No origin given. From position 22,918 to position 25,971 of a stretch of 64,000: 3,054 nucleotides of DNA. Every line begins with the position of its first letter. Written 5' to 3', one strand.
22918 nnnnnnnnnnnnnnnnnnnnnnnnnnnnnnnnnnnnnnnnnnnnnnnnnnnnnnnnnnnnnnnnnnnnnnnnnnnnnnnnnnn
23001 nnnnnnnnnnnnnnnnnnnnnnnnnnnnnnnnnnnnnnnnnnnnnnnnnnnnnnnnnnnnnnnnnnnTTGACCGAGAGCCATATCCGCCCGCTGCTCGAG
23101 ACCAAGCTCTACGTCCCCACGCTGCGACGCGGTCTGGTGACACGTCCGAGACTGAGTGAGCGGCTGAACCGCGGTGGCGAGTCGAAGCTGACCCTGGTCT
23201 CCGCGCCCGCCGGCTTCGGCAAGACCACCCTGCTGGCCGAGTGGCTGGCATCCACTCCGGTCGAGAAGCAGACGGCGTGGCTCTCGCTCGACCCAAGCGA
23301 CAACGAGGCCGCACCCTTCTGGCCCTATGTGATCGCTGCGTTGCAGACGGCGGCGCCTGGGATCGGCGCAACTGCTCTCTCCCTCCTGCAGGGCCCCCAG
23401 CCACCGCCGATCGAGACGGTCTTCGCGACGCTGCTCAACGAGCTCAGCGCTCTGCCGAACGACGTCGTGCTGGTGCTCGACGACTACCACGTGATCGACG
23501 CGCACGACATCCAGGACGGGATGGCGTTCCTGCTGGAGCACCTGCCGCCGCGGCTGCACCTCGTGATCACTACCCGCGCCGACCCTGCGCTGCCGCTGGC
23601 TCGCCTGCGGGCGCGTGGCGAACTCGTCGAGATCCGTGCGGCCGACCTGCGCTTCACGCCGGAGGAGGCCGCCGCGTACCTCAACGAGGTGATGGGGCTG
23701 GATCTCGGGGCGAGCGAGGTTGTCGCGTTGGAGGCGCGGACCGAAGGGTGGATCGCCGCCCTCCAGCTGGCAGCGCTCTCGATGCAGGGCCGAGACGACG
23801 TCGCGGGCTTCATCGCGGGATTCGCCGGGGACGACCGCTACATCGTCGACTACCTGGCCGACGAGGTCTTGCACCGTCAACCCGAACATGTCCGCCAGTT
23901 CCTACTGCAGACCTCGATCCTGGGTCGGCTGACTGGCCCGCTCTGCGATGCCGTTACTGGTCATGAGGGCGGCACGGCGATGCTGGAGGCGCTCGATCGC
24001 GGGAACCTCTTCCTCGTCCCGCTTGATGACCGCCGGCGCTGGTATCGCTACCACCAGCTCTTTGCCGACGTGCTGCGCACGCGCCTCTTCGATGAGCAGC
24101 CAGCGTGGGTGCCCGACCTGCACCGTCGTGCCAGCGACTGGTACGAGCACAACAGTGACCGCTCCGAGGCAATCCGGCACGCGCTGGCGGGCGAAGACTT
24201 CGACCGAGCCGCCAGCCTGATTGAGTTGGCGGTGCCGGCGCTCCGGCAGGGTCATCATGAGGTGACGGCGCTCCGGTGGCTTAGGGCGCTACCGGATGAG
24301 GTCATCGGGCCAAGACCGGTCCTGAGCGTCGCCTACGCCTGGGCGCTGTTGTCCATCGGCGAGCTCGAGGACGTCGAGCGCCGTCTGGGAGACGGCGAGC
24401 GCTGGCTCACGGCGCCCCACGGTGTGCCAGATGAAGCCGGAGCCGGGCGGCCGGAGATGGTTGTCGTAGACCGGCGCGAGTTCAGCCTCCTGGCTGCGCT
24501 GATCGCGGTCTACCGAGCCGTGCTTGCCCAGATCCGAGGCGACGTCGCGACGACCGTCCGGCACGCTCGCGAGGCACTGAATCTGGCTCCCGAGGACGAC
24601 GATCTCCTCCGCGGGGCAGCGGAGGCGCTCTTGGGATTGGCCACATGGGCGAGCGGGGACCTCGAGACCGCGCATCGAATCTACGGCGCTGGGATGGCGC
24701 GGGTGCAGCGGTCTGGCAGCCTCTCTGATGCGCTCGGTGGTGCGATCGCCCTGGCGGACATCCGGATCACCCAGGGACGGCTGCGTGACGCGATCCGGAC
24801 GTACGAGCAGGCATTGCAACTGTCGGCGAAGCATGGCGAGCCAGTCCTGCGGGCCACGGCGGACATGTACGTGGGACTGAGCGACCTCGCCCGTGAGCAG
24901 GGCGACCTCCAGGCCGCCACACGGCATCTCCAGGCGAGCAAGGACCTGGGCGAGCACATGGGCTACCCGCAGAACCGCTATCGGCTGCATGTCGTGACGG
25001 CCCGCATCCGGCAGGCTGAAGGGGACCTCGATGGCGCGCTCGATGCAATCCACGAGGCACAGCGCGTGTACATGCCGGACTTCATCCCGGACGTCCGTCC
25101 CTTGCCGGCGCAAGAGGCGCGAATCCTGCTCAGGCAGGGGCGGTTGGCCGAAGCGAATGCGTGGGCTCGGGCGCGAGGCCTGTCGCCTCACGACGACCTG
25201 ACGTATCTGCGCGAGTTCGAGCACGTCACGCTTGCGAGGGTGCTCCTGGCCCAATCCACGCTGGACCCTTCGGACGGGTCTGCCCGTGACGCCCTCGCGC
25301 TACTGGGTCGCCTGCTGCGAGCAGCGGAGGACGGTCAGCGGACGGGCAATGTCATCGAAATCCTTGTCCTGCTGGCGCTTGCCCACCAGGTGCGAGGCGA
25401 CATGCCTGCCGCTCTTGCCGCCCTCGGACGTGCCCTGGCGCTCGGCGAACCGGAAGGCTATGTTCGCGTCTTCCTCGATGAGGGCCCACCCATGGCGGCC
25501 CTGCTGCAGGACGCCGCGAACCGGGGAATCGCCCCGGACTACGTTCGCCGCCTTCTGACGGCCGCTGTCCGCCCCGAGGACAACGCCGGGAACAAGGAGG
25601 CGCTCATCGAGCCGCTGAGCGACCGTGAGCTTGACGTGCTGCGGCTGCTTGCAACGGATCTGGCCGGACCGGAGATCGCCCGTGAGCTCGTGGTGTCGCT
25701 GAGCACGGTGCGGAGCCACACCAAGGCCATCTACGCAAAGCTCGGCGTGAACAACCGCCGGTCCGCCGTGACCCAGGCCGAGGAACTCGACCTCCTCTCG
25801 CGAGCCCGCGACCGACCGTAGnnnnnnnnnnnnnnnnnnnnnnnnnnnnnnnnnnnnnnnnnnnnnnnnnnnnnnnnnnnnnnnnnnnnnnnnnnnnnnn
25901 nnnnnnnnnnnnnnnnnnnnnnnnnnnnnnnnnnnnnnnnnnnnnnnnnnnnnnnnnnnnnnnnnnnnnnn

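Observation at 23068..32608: Tandem cassettes b and c: repeated 4-gene module [LAL/STAND-LuxR regulator - small RYEIRL protein - DUF4386 - TIGR00026 F420 nitroreductase], candidate undescribed inducible membrane-redox system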

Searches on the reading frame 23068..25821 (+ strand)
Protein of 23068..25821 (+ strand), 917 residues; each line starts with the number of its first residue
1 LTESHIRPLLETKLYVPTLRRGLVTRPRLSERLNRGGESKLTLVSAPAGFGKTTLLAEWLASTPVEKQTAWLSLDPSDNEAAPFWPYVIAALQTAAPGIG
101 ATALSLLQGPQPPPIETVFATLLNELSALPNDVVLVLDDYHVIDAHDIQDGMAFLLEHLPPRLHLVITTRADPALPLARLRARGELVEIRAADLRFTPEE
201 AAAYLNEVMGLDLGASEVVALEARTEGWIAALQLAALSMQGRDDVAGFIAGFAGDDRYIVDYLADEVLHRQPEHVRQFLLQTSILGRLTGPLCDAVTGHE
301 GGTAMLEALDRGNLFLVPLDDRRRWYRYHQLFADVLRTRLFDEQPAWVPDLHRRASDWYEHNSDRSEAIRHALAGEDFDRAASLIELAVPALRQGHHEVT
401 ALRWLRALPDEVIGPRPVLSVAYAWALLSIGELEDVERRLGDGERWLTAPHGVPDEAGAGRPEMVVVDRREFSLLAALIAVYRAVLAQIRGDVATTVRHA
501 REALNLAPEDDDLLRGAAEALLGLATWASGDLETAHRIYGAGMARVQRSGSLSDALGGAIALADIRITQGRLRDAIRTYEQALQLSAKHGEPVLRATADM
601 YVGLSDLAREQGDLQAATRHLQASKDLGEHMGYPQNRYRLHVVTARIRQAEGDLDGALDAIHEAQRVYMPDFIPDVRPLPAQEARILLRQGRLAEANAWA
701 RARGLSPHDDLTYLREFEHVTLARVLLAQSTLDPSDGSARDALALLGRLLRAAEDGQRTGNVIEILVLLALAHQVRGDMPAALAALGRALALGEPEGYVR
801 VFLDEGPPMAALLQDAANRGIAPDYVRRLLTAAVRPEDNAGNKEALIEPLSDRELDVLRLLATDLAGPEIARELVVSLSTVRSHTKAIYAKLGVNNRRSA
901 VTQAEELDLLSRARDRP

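Call 5: search_protein_families(library=pfam, proteins=[window:23068-25821:+], max_evalue=0.01)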
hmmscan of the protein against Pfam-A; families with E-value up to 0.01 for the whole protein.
window:23068-25821:+ (917 aa): 14 families
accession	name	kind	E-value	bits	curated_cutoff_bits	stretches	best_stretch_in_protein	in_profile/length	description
PF17874.7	TPR_MalT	-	2.2e-74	251.2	45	1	479-818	3-335/336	MalT-like TPR region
PF00196.25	GerE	-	7.3e-14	51.6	23.5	1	849-902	2-55/57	Bacterial regulatory proteins, luxR family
PF13424.12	TPR_12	-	3.1e-08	34.1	30.1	1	561-624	8-71/77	Tetratricopeptide repeat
PF13191.12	AAA_16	-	2.8e-07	31.6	32.6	1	32-167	18-166/167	AAA ATPase domain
PF25058.1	ARM_TT21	-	6.5e-05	23.4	27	1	563-663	14-119/155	Tetratricopeptide repeat protein 21 ARM repeat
PF13401.12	AAA_22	-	0.00011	23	27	1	40-146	6-97/130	AAA domain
PF07719.23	TPR_2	-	0.00011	22.5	27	0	561-586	6-31/34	Tetratricopeptide repeat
PF13432.12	TPR_16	-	0.00027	21.8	32.7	1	561-622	2-55/65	Tetratricopeptide repeat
PF05729.18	NACHT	-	0.00051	20.3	26.7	1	44-207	5-162/167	NACHT domain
PF00515.34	TPR_1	-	0.00053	20.1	27.8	0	567-586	12-31/34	Tetratricopeptide repeat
PF13181.12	TPR_8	-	0.0012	19.3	25.7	0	561-589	6-34/34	Tetratricopeptide repeat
PF14559.12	TPR_19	-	0.0021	18.8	25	0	568-621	3-48/68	Tetratricopeptide repeat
PF13414.12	TPR_11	-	0.0041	17.2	26.8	0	564-587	2-25/42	TPR repeat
PF04545.22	Sigma70_r4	-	0.0098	15.8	24.1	0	849-892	4-48/50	Sigma-70, region 4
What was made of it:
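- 23068..25821 (+): LAL-b: MalT-type STAND activator (P-loop NOD, MalT-like TPR sensor, LuxR HTH '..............'). Pfam TPR_MalT E 2e-74, GerE, AAA_16 (call 5).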

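Call 7: search_protein_families(library=ncbifam, proteins=[window:23068-25821:+], max_evalue=0.01)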
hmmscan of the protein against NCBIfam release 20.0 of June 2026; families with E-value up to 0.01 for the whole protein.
window:23068-25821:+ (917 aa): 21 families
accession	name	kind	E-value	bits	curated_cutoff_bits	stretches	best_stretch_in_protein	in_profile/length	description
NF003420.0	PRK04841.1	equivalog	2.3e-128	429.6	537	2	9-822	2-790/903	HTH-type transcriptional regulator MalT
NF047785.1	respo_reg_MadR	equivalog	4.5e-09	36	300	1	847-909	146-208/209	MadR family response regulator transcription factor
NF007935.0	PRK10651.1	equivalog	4.6e-09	35.8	250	1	808-901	116-207/216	two-component system response regulator NarL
NF041232.1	BagY_FevT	exception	1.2e-08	34.2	700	1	850-902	297-349/367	LuxR family transcriptional regulator BagY/FevT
TIGR03020.2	EpsA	equivalog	8.9e-08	32.1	170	1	827-905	168-246/247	XrtB/PEP-CTERM-associated transcriptional regulator EpsA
NF007403.0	PRK09935.1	equivalog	1.4e-07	31.4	271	1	844-904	144-204/210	fimbria biosynthesis transcriptional regulator FimZ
NF052366.1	photon_PedR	equivalog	2.7e-07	30.7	120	1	850-902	3-55/74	photosynthetic electron transport-dependent transcriptional regulator PedR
NF007505.1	PRK10100.1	equivalog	1.9e-06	27.7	250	1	849-906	144-201/204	biofilm master transcriptional regulator CsgD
NF007708.0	PRK10403.1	equivalog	7.1e-06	25.6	343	1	833-900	137-204/215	nitrate/nitrite response regulator protein NarP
NF052445.1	RespRegMctR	equivalog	1.7e-05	24.3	300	1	845-896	140-191/205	two-component system response regulator MctR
NF008098.0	PRK10840.1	equivalog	3.1e-05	23.5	235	1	848-897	149-198/216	response regulator transcription factor RcsB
NF053720.1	NsdA_fam_reg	subfamily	5.7e-05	22.8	75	1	569-749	214-401/432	NsdA family TPR-like regulatory protein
NF041830.1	RR_TF_ErdR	exception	6.5e-05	22.7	390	1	843-903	144-204/213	response regulator transcription factor ErdR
TIGR03541.1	reg_near_HchA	equivalog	0.00023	20.8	215.6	1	847-904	169-226/232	PA1136 family autoinducer-binding transcriptional regulator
NF041673.1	transregRamA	equivalog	0.00041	19.5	500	1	850-907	219-276/280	acetate metabolism transcriptional regulator RamA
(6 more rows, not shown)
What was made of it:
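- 23068..25821 (+): NCBIfam MalT model E 2e-128 but below the equivalog cut-off (call 7).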

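Call 35: search_protein_families(library=padloc, proteins=[window:23068-25821:+], max_evalue=0.01)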
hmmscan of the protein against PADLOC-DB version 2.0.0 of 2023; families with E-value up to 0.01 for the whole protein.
window:23068-25821:+ (917 aa): 3 families
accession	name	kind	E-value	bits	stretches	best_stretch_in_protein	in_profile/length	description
PDLC01855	CARF3--CARF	-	1.5e-07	29.3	1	843-891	211-259/288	-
PDLC01851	CARF3--CARF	-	0.0014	16.1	1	837-892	196-252/279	-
PDLC04173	GajB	-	0.0078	13.2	0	40-67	10-37/471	-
